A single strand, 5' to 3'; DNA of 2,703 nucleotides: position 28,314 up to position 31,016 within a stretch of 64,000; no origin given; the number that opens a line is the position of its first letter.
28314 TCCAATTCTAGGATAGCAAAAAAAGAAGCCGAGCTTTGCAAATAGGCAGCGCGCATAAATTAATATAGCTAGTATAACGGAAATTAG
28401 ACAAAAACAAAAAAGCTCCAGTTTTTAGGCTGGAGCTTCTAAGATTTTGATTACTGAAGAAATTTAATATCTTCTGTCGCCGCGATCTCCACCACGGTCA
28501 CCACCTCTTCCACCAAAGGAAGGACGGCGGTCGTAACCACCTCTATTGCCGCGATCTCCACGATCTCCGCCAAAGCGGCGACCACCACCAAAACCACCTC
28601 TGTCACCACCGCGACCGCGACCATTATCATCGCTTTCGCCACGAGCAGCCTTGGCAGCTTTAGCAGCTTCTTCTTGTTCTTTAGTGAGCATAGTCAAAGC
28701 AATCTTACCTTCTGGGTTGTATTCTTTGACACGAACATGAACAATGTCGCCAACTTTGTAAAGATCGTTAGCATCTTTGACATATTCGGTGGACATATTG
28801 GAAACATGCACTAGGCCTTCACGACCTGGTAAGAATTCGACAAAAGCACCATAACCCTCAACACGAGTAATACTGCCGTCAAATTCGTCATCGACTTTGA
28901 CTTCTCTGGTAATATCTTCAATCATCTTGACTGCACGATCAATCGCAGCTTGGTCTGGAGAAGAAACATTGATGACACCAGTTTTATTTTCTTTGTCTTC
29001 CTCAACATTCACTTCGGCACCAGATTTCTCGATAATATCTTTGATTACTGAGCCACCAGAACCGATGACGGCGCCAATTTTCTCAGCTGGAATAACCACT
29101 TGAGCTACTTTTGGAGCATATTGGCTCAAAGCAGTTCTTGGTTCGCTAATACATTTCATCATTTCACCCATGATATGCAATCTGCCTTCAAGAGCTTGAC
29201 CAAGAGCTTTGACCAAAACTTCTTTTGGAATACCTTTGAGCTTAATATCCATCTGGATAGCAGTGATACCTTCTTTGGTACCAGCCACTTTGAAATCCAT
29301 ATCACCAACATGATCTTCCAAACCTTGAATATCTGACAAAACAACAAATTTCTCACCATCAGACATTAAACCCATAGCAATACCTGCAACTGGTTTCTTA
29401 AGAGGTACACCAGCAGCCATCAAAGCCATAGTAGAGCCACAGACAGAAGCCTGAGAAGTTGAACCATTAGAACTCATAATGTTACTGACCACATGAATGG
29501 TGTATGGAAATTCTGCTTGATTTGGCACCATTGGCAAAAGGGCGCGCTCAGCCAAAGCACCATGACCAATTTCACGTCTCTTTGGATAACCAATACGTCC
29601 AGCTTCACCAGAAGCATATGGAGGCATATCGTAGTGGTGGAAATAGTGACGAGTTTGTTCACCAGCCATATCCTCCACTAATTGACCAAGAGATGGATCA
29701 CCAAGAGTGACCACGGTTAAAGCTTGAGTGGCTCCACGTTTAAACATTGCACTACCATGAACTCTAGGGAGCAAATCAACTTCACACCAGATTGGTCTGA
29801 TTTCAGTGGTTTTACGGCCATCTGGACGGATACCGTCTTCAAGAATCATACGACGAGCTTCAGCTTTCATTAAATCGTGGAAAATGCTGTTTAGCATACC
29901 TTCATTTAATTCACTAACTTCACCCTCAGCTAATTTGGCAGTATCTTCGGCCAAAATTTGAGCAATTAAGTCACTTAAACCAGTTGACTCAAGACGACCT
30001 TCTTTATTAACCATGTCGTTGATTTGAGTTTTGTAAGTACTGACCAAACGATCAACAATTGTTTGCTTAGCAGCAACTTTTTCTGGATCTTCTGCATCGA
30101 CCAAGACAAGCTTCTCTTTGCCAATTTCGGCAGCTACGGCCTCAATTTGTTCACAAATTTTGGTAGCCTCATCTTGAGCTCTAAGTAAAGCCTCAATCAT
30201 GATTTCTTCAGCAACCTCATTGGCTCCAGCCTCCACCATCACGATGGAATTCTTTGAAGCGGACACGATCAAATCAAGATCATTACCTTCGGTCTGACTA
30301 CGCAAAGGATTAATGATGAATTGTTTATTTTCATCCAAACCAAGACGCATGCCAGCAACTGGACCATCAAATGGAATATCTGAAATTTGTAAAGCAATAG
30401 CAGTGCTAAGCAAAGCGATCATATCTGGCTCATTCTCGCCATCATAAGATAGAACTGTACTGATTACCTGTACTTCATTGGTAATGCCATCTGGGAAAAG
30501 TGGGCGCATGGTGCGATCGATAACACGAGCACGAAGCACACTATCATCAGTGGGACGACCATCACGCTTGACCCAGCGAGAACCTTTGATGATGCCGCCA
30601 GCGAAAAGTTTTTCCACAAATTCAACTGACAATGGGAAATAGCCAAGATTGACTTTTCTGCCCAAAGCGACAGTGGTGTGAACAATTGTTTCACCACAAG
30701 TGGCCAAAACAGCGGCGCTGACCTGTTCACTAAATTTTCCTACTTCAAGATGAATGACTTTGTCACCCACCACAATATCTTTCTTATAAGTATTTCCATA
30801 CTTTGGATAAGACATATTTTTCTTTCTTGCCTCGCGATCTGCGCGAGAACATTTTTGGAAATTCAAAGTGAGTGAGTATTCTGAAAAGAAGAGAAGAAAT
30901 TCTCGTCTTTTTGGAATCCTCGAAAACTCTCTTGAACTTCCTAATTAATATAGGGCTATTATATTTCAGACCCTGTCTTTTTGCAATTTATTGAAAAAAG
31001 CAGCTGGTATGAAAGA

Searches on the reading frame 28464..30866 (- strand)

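Call 45: search_protein_families(library=pfam, proteins=[window:28464-30866:-], max_evalue=0.00001)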
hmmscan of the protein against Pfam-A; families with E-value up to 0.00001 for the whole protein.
window:28464-30866:- (800 aa): 5 families
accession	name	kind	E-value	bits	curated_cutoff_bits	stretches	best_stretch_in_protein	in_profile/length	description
PF01138.27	RNase_PH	-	3.6e-47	160.5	25.5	2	355-488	1-130/130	3' exoribonuclease family, domain 1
PF03725.20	RNase_PH_C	-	1.9e-15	57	20.8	2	168-231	1-65/67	3' exoribonuclease family, domain 2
PF00575.29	S1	-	2.6e-15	57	22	1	656-725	2-72/74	S1 RNA binding domain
PF00013.35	KH_1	-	1.2e-13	51.1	21.5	1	589-651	3-66/66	KH domain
PF03726.19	PNPase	-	9.9e-07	29.6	24.6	1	301-352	30-81/81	Polyribonucleotide nucleotidyltransferase, RNA binding domain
